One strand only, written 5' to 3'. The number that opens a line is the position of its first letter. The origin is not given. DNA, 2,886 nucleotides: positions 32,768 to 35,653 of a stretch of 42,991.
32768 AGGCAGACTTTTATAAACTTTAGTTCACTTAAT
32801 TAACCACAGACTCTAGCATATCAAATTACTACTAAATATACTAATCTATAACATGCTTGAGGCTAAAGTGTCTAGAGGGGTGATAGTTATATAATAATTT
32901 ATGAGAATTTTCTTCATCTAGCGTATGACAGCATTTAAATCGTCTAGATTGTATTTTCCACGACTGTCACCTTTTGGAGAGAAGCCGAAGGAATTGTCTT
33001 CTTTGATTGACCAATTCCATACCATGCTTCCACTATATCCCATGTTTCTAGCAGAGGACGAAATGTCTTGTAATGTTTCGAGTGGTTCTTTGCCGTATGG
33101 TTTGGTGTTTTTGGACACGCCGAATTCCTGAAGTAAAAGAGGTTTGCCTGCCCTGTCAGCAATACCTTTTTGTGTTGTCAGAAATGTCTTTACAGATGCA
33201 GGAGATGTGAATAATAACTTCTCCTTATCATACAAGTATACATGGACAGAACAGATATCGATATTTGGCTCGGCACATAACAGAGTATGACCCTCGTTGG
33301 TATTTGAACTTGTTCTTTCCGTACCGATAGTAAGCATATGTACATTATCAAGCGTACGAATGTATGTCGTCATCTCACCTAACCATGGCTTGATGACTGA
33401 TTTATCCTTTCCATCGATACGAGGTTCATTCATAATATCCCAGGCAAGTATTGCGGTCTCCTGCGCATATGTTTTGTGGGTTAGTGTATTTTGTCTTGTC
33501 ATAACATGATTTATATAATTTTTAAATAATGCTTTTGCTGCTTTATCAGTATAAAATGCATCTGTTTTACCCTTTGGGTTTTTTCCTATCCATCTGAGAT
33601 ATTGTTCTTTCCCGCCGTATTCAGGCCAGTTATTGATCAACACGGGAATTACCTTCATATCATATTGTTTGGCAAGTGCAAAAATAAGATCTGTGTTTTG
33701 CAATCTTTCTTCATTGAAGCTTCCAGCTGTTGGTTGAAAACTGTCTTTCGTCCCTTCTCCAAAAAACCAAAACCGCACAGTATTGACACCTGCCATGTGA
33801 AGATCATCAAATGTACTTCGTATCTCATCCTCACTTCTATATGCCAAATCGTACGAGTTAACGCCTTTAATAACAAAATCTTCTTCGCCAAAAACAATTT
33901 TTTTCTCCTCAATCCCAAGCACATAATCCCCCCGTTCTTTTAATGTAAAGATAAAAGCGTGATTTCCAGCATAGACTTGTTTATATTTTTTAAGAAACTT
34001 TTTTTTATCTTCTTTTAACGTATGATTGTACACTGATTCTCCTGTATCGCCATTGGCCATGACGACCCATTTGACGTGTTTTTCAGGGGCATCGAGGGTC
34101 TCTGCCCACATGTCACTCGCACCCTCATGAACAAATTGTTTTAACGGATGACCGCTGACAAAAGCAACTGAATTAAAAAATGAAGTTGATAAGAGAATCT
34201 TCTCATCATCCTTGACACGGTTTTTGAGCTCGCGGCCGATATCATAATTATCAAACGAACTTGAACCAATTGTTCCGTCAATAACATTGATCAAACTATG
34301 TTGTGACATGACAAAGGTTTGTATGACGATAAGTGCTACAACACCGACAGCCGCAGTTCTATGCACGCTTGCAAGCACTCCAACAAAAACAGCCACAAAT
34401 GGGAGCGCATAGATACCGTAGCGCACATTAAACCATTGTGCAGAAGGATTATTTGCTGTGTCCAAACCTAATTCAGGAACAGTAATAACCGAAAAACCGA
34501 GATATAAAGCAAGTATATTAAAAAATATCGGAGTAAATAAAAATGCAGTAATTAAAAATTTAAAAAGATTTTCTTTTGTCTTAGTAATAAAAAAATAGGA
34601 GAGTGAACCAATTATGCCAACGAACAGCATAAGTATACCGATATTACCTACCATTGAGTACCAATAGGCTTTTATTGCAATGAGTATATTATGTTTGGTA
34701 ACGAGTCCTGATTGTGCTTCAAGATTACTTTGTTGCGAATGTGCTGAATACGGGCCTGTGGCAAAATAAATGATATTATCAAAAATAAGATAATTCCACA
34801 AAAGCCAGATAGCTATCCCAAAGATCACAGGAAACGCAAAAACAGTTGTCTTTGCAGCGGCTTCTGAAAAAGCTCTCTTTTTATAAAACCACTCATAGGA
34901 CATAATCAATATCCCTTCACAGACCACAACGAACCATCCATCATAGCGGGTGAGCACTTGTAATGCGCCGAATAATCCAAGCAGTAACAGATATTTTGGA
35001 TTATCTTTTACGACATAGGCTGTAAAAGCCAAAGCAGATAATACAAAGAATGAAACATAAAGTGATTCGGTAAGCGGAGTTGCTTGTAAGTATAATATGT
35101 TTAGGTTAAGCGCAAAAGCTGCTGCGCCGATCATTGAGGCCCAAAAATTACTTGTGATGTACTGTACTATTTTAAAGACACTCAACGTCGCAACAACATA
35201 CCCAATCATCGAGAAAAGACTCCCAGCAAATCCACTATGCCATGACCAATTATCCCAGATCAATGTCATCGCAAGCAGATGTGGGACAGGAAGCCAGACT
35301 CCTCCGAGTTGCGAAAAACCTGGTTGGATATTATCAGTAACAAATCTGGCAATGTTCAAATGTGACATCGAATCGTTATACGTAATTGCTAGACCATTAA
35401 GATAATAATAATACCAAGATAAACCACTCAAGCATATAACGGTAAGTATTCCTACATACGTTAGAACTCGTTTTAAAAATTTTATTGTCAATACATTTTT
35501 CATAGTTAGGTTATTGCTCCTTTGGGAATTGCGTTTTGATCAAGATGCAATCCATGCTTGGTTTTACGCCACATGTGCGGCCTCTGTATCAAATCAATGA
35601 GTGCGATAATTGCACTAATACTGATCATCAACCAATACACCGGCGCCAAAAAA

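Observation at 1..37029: Very dense modular glycan factory: six processive GT2 synthase modules, each next to its own hydrolase and/or GT-C membrane partner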

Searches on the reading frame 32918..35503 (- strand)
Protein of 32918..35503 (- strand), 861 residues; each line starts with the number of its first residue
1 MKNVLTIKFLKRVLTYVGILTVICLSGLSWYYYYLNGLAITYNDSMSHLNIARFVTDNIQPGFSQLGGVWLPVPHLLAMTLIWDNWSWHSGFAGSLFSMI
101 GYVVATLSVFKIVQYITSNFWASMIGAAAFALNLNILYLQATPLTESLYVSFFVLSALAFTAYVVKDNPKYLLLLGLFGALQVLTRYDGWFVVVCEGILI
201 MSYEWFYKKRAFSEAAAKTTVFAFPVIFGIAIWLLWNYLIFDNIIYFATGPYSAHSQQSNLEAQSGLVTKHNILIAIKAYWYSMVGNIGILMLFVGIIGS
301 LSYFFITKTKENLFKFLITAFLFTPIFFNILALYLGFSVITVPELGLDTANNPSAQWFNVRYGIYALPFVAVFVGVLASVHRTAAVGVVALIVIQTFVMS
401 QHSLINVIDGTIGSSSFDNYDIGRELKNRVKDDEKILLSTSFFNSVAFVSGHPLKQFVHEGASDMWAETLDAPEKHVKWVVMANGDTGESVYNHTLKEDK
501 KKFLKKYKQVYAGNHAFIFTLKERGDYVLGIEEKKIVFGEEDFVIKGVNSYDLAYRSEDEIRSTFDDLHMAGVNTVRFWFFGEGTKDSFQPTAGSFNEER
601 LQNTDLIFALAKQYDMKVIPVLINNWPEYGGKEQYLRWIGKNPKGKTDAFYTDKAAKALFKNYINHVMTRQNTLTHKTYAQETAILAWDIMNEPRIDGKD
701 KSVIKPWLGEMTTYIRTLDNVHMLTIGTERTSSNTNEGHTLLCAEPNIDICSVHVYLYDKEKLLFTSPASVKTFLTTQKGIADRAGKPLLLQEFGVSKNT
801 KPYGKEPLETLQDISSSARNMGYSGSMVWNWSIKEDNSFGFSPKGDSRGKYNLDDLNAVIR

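Call 6: search_protein_families(library=pfam, proteins=[window:32918-35503:-], max_evalue=0.01)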
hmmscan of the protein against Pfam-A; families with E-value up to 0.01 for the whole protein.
window:32918-35503:- (861 aa): 2 families
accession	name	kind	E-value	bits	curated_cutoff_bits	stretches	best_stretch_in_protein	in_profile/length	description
PF00150.24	Cellulase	-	6.5e-17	62.3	23.5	1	546-833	11-270/272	Cellulase (glycosyl hydrolase family 5)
PF13231.12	PMT_2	-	6.1e-05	23.7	26.1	1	90-226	20-157/160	Dolichyl-phosphate-mannose-protein mannosyltransferase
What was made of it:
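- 32918..35503 (-): M6: family-Y GT-C domain fused to a GH5 domain closest to endo-beta-1,4-mannanases. Cellulase (GH5) 6.5e-17; PMT_2 at 23.7 bits, below cut-off (call 6).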

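Call 9: search_protein_families(library=ncbifam, proteins=[window:32918-35503:-], max_evalue=0.001)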
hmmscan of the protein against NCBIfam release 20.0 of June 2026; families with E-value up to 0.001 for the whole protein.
window:32918-35503:- (861 aa): 0 families

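Call 22: find_homologous_proteins(query=window:32918-35503:-, max_evalue=0.00001)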
Query window:32918-35503:- (861 aa): 823 proteins with E <= 0.00001 among 8000 candidates; the best 120 are listed.
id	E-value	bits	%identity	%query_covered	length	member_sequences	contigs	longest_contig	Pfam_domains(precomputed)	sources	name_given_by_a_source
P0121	0.0e+0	1871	100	95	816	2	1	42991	PF00150.25,PF26410.1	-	-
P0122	0.0e+0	1103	56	100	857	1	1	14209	PF00150.25,PF26410.1,PF02836.24,PF13231.13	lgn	-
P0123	0.0e+0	1067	54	98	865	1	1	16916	PF00150.25,PF26410.1,PF13231.13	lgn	-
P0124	2.8e-280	950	48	100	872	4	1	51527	PF00150.25,PF26410.1,PF13231.13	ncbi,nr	ncbi:MAG: cellulase family glycosylhydrolase [Candidatus Pacebacteria bacterium]|nr:cellulase family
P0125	1.7e-276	938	49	97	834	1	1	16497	PF00150.25,PF26410.1,PF13231.13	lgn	-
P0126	2.5e-275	934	48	96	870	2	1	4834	PF00150.25,PF26410.1,PF13231.13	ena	-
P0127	7.7e-274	929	48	100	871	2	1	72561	PF00150.25,PF26410.1,PF13231.13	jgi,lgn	-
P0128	8.1e-271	919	48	99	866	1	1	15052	PF00150.25,PF26410.1,PF13231.13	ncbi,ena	-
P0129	3.5e-268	910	47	100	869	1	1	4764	PF00150.25,PF26410.1,PF13231.13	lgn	-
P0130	1.6e-266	905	47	98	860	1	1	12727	PF00150.25,PF26410.1,PF13231.13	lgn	-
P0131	1.1e-261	889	47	98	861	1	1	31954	PF00150.25,PF26410.1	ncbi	-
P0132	1.8e-258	878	47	100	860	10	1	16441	PF00150.25,PF26410.1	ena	-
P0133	6.3e-258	876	46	98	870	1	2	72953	PF00150.25,PF26410.1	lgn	-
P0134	1.2e-255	869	46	99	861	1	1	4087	PF00150.25,PF26410.1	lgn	-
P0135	1.7e-255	868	45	98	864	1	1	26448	PF00150.25,PF26410.1,PF13231.13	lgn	-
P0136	2.9e-255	868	47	96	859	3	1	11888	PF00150.25,PF26410.1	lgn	-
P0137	3.3e-255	867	47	99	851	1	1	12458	PF00150.25,PF26410.1,PF13231.13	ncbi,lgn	-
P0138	2.8e-254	864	46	95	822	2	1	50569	PF00150.25,PF26410.1,PF02836.24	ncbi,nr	ncbi:cellulase family glycosylhydrolase [Candidatus Roizmanbacteria bacterium]|nr:cellulase family g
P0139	1.2e-253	862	47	99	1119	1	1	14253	PF26410.1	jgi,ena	-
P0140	1.6e-253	862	46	100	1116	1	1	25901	PF00150.25,PF26410.1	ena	-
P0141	3.4e-253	861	46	100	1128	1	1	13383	PF00150.25,PF26410.1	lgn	-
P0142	7.2e-252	856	45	98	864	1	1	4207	PF00150.25,PF26410.1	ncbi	-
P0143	1.7e-250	852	45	99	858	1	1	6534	PF00150.25,PF26410.1,PF02836.24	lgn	-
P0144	2.9e-249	848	46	98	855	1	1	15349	PF00150.25,PF26410.1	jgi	-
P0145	3.6e-249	847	44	98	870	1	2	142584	PF00150.25,PF26410.1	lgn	-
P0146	7.8e-248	843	44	100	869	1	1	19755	PF00150.25,PF26410.1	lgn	-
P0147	2.4e-247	841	45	96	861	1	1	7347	PF00150.25,PF26410.1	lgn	-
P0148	3.4e-247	841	45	98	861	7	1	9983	PF00150.25,PF26410.1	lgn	-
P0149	4.6e-244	831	44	98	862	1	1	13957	PF00150.25,PF26410.1,PF13231.13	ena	-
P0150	2.5e-243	828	44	99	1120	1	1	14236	PF00150.25,PF26410.1,PF13231.13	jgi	jgi:hypothetical protein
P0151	1.4e-241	822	46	94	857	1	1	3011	PF00150.25,PF26410.1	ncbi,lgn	-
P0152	3.1e-241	821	45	98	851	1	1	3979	PF00150.25,PF26410.1,PF13231.13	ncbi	-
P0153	3.6e-240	818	44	99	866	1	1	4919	PF00150.25,PF26410.1,PF13231.13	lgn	-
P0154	5.6e-239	814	44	99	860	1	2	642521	PF00150.25,PF26410.1,PF13231.13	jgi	jgi:hypothetical protein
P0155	7.2e-239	813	44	97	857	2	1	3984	PF00150.25,PF26410.1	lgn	-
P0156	9.1e-237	806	45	98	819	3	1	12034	PF00150.25,PF26410.1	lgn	-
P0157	4.3e-235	801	44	99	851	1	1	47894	PF00150.25,PF26410.1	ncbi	-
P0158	4.5e-235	801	42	99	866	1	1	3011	PF00150.25,PF26410.1,PF13231.13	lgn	-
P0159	3.8e-232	791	44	96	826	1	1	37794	PF00150.25,PF26410.1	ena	-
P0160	2.7e-229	782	42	99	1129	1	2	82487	PF26410.1,PF13231.13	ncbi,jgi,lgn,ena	jgi:hypothetical protein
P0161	6.5e-229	780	47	87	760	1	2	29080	PF26410.1,PF13231.13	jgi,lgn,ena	-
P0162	3.3e-228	778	42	98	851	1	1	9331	PF00150.25,PF26410.1,PF02836.24,PF13231.13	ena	-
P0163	1.7e-227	776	44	95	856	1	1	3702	PF00150.25,PF26410.1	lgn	-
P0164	8.7e-227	773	43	99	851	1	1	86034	PF00150.25,PF26410.1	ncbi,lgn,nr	ncbi:MAG TPA: cellulase family glycosylhydrolase [Candidatus Saccharimonadales bacterium]|nr:cellula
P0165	9.2e-227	773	42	99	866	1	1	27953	PF00150.25,PF26410.1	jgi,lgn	jgi:hypothetical protein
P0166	1.4e-225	769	42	98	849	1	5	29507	PF00150.25,PF26410.1,PF13231.13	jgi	jgi:hypothetical protein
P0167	4.6e-225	768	43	97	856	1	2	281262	PF00150.25,PF26410.1,PF13231.13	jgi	jgi:hypothetical protein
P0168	1.6e-224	766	41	97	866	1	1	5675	PF00150.25,PF26410.1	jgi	jgi:hypothetical protein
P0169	4.2e-224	764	43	97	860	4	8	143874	PF00150.25,PF26410.1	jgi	jgi:hypothetical protein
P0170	4.5e-224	764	42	99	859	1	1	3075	PF00150.25,PF26410.1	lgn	-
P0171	1.7e-223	762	41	99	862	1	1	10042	PF00150.25,PF26410.1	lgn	-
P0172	3.6e-222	758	42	97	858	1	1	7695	PF00150.25,PF26410.1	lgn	-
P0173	4.0e-222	758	43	97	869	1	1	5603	PF00150.25,PF26410.1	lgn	-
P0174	6.0e-222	757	43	98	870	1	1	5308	PF00150.25,PF26410.1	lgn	-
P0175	1.1e-220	753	42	98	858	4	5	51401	PF00150.25,PF26410.1,PF13231.13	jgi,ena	-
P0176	6.4e-220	751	40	98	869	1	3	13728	PF00150.25,PF26410.1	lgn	-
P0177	4.0e-219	748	42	97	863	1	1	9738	PF00150.25,PF26410.1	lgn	-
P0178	2.9e-216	739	41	99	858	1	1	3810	PF00150.25,PF26410.1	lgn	-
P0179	2.2e-214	732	43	98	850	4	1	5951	PF00150.25,PF26410.1,PF02836.24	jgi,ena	-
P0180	2.0e-209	716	41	99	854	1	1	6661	PF00150.25,PF26410.1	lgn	-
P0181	2.7e-200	686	43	90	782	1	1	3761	PF26410.1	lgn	-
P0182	6.7e-196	671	38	98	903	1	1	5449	PF00150.25,PF26410.1,PF13231.13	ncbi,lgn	ncbi:MAG: cellulase family glycosylhydrolase [Candidatus Dormibacteria bacterium]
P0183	2.0e-195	670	39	96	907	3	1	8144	PF00150.25,PF26410.1,PF13231.13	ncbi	-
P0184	2.7e-194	666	45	77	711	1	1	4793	PF00150.25,PF26410.1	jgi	jgi:mannan endo-1,4-beta-mannosidase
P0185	4.3e-194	665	42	86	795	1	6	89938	PF26410.1,PF13231.13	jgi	jgi:hypothetical protein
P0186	1.2e-190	654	44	80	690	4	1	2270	PF00150.25,PF26410.1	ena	-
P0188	6.7e-182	625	37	99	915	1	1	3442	PF00150.25,PF26410.1,PF13231.13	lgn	-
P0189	2.9e-181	623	38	97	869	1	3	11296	PF26410.1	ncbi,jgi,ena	jgi:hypothetical protein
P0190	1.0e-179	618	38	97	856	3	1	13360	PF26410.1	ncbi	-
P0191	1.9e-179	617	37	96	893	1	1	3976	PF00150.25,PF26410.1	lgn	-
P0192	9.5e-176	605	39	96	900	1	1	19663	PF00150.25,PF26410.1,PF13231.13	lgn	-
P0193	5.0e-175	602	37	95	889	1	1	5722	PF00150.25,PF26410.1,PF13231.13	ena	-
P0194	6.0e-174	599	36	98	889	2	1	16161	PF00150.25,PF26410.1,PF13231.13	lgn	-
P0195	7.2e-174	598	36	96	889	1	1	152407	PF00150.25,PF26410.1,PF13231.13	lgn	-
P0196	5.0e-172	592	36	96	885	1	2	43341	PF00150.25,PF26410.1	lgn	-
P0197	1.5e-167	577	37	96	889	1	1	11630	PF00150.25,PF26410.1,PF13231.13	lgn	-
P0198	9.0e-167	575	36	96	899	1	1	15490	PF00150.25,PF26410.1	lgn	-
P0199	5.2e-165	569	35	98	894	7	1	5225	PF00150.25,PF26410.1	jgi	-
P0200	1.7e-164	567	36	96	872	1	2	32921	PF00150.25,PF26410.1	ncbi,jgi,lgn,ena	-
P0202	1.4e-160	554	35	96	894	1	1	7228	PF00150.25,PF26410.1,PF13231.13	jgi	-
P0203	2.4e-160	554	34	96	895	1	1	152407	PF00150.25,PF26410.1,PF13231.13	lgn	-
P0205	1.8e-158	547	49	58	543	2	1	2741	PF13231.13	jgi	-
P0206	9.4e-158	545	49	58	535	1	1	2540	PF13231.13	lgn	-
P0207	7.9e-154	532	33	98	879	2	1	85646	PF00150.25,PF26410.1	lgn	-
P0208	2.1e-153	531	47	57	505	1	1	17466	PF00150.25,PF26410.1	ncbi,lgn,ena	-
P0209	3.9e-153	530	49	60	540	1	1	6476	PF13231.13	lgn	-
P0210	7.8e-153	529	48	57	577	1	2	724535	PF13231.13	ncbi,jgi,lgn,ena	-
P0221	9.8e-146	505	45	61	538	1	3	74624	PF13231.13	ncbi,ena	ncbi:MAG: glycosyltransferase family 39 protein [Patescibacteria group bacterium]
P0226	6.2e-145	503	32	98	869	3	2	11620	PF00150.25,PF26410.1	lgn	-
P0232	1.3e-141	492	46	58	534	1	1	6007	PF13231.13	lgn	-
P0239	7.5e-139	482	46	57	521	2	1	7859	PF13231.13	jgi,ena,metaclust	metaclust:\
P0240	1.4e-138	482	45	59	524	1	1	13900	PF13231.13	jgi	jgi:hypothetical protein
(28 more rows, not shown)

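Call 23: find_encoding_contigs(protein=P0124, flank=8000, max_places=1)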
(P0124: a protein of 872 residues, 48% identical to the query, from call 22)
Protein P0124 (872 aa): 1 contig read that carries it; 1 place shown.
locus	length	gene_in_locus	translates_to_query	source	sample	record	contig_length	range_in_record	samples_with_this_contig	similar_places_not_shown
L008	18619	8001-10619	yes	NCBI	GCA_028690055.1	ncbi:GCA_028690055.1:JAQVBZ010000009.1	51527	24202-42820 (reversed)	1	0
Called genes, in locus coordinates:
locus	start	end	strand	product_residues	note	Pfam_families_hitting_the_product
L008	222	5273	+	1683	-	PF13287:Fn3_assoc, PF13290:CHB_HEX_C_1, PF13287:Fn3_assoc, PF13290:CHB_HEX_C_1, PF18998:Flg_new_2, PF13287:Fn3_assoc, PF13290:CHB_HEX_C_1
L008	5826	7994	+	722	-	PF00535:Glycos_transf_2, PF10111:Glyco_tranf_2_2 (faint), PF13506:Glyco_transf_21 (faint), PF00535:Glycos_transf_2, PF13641:Glyco_tranf_2_3, PF13632:Glyco_trans_2_3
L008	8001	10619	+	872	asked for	PF13231:PMT_2, PF00150:Cellulase, PF26410:GH5_mannosidase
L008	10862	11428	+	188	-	PF00717:Peptidase_S24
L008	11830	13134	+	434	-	PF00817:IMS, PF11799:IMS_C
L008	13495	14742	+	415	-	PF01943:Polysacc_synt, PF13440:Polysacc_synt_3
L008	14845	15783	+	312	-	PF00535:Glycos_transf_2, PF10111:Glyco_tranf_2_2 (weak)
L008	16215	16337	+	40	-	-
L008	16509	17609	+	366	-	PF13439:Glyco_transf_4, PF13579:Glyco_trans_4_4 (weak), PF20706:GT4-conflict, PF00534:Glycos_transf_1, PF13692:Glyco_trans_1_4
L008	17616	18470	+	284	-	PF01522:Polysacc_deac_1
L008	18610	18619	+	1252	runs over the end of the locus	PF02018:CBM_4_9 (weak)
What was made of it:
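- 32918..35503 (-): Homologues carry PF13231 and PF26410 GH5_mannosidase (calls 22, 23).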

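Call 24: find_encoding_contigs(protein=P0164, flank=8000, max_places=1)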
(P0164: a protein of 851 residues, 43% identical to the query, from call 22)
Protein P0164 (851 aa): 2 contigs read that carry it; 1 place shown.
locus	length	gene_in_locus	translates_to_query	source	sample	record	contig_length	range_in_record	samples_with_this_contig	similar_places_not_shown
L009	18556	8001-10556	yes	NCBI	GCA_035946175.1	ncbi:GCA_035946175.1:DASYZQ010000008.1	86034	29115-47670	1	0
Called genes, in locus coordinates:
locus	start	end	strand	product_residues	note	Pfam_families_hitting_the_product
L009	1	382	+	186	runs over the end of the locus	-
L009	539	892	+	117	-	-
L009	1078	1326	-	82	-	-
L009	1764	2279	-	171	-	-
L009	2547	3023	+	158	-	-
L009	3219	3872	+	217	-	PF00027:cNMP_binding, PF13545:HTH_Crp_2, PF00325:Crp (weak)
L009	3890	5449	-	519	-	-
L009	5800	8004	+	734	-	PF00535:Glycos_transf_2, PF10111:Glyco_tranf_2_2 (weak), PF13506:Glyco_transf_21 (faint), PF13641:Glyco_tranf_2_3, PF00535:Glycos_transf_2 (weak), PF13641:Glyco_tranf_2_3, PF13632:Glyco_trans_2_3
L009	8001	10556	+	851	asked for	PF00150:Cellulase, PF26410:GH5_mannosidase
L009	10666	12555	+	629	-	PF13360:PQQ_2 (faint), PF13570:Beta-prop_ACSF4 (faint), PF01011:PQQ (faint)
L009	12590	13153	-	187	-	PF07884:VKOR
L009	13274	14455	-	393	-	PF00150:Cellulase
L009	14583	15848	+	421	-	PF01943:Polysacc_synt, PF13440:Polysacc_synt_3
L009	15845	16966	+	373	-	PF13439:Glyco_transf_4, PF13579:Glyco_trans_4_4 (weak), PF20706:GT4-conflict, PF00534:Glycos_transf_1, PF13692:Glyco_trans_1_4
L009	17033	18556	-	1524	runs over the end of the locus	PF13439:Glyco_transf_4, PF13477:Glyco_trans_4_2, PF13579:Glyco_trans_4_4, PF00534:Glycos_transf_1, PF13692:Glyco_trans_1_4, PF13439:Glyco_transf_4, PF13579:Glyco_trans_4_4, PF00534:Glycos_transf_1, +6 more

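Call 25: find_encoding_contigs(protein=P0195, flank=8000, max_places=1)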
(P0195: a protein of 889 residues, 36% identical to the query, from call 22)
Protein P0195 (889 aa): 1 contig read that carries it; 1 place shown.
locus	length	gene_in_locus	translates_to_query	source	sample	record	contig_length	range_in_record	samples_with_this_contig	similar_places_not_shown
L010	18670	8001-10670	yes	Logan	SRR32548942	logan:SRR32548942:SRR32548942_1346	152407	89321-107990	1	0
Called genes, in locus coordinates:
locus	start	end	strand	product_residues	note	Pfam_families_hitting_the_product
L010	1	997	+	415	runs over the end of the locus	PF00483:NTP_transferase, PF12804:NTP_transf_3, PF25084:LbH_EIF2B (weak), PF14602:Hexapep_2 (faint), PF25087:GMPPB_C, PF00132:Hexapep (weak)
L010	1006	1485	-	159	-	-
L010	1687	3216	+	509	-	PF00535:Glycos_transf_2, PF13641:Glyco_tranf_2_3, PF13632:Glyco_trans_2_3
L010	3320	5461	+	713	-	PF00535:Glycos_transf_2, PF13641:Glyco_tranf_2_3 (weak)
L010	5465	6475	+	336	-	PF04230:PS_pyruv_trans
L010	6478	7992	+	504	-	-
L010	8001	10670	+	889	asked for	PF13231:PMT_2, PF00150:Cellulase, PF26410:GH5_mannosidase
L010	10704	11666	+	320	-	-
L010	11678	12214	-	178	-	PF04203:Sortase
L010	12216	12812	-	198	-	-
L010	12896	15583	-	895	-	PF13231:PMT_2 (weak), PF00150:Cellulase, PF26410:GH5_mannosidase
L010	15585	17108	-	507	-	-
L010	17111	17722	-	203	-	PF04229:GrpB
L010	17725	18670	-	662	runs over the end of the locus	PF01041:DegT_DnrJ_EryC1, PF00155:Aminotran_1_2, PF01053:Cys_Met_Meta_PP (weak), PF01212:Beta_elim_lyase, PF00535:Glycos_transf_2, PF13641:Glyco_tranf_2_3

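Call 90: find_encoding_contigs(protein=P0182, flank=5000, max_places=2)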
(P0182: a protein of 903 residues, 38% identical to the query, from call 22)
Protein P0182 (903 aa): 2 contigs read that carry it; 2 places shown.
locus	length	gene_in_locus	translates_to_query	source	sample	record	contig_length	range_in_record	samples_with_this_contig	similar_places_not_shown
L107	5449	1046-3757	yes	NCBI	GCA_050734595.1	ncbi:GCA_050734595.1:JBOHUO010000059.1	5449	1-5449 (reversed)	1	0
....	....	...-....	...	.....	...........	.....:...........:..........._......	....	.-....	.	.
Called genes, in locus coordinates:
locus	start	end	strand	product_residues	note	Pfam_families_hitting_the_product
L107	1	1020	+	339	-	PF00535:Glycos_transf_2 (weak), PF13641:Glyco_tranf_2_3, PF13632:Glyco_trans_2_3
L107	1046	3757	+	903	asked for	PF13231:PMT_2 (weak), PF00150:Cellulase, PF26410:GH5_mannosidase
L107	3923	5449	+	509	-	PF13231:PMT_2 (weak)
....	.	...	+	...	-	?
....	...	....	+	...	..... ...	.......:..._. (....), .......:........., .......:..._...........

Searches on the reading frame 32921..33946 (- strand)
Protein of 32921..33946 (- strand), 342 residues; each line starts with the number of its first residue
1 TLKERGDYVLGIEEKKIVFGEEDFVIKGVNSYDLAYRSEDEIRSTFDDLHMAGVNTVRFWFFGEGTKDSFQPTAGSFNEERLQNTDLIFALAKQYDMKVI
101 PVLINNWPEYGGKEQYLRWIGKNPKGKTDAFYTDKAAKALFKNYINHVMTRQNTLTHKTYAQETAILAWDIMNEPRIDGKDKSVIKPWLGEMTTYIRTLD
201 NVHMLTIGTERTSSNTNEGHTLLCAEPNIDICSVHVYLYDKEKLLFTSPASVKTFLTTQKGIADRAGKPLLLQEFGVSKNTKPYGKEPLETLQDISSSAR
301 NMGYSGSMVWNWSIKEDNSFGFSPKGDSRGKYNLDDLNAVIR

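Call 98: search_solved_structures(query=window:32921-33946:-, max_evalue=0.01)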
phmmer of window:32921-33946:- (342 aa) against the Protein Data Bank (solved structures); distinct sequences matched with E-value up to 0.01: 17.
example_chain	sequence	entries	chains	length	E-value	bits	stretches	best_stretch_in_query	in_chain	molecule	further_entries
9m20_A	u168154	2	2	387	3.3e-36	128.2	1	16-216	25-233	mannan endo-1,4-beta-mannosidase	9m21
1rh9_A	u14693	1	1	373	1.7e-34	122.6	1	23-284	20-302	endo-beta-mannanase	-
8gf3_A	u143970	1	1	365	1.2e-32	116.5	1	21-211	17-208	GH5 Mannanase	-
3pz9_A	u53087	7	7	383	3.3e-30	108.5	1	22-215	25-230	Mannan endo-1,4-beta-mannosidase. Glycosyl Hydrolase family 5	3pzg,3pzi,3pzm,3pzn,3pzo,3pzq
6tn6_A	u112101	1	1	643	2.1e-29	105.8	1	22-215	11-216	Mannan endo-1,4-beta-mannosidase. Glycosyl Hydrolase family 5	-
4qp0_A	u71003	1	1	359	1.7e-26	96.3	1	22-284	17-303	Endo-beta-mannanase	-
1qno_A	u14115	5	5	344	2.3e-26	95.8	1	27-313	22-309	ENDO-1,4-B-D-MANNANASE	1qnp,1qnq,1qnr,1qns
3wfl_A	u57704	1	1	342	8.6e-25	90.7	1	27-280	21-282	beta-mannanase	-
1uuq_A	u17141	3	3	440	4.1e-24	88.5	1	23-287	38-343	MANNOSYL-OLIGOSACCHARIDE GLUCOSIDASE | MAN5A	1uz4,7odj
3ziz_A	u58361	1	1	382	8.4e-22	80.8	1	25-313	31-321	GH5 ENDO-BETA-1,4-MANNANASE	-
3wh9_A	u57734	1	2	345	6.1e-21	78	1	25-283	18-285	Endo-beta-1,4-mannanase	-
31ao_A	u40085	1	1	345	1.2e-20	77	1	25-325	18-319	Probable mannan endo-1,4-beta-mannosidase A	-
4lyp_A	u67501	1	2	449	2e-13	53.3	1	52-281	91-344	Exo-beta-1,4-mannosidase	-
4awe_A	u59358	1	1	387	9.9e-13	51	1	86-211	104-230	ENDO-BETA-D-1,4-MANNANASE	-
4lyr_A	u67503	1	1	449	1.3e-12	50.6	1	52-281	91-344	Exo-beta-1,4-mannosidase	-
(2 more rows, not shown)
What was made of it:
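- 32918..35503 (-): The best 16 of 17 PDB hits are mannanases or mannosidases, 3e-36 to about 1e-12 (call 98).
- Closest known: Clostridial CcsABZ cellulose synthase with the GH5 hydrolase CcsZ. Different: Here the GH5 domain is closest to beta-mannanases (call 98).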
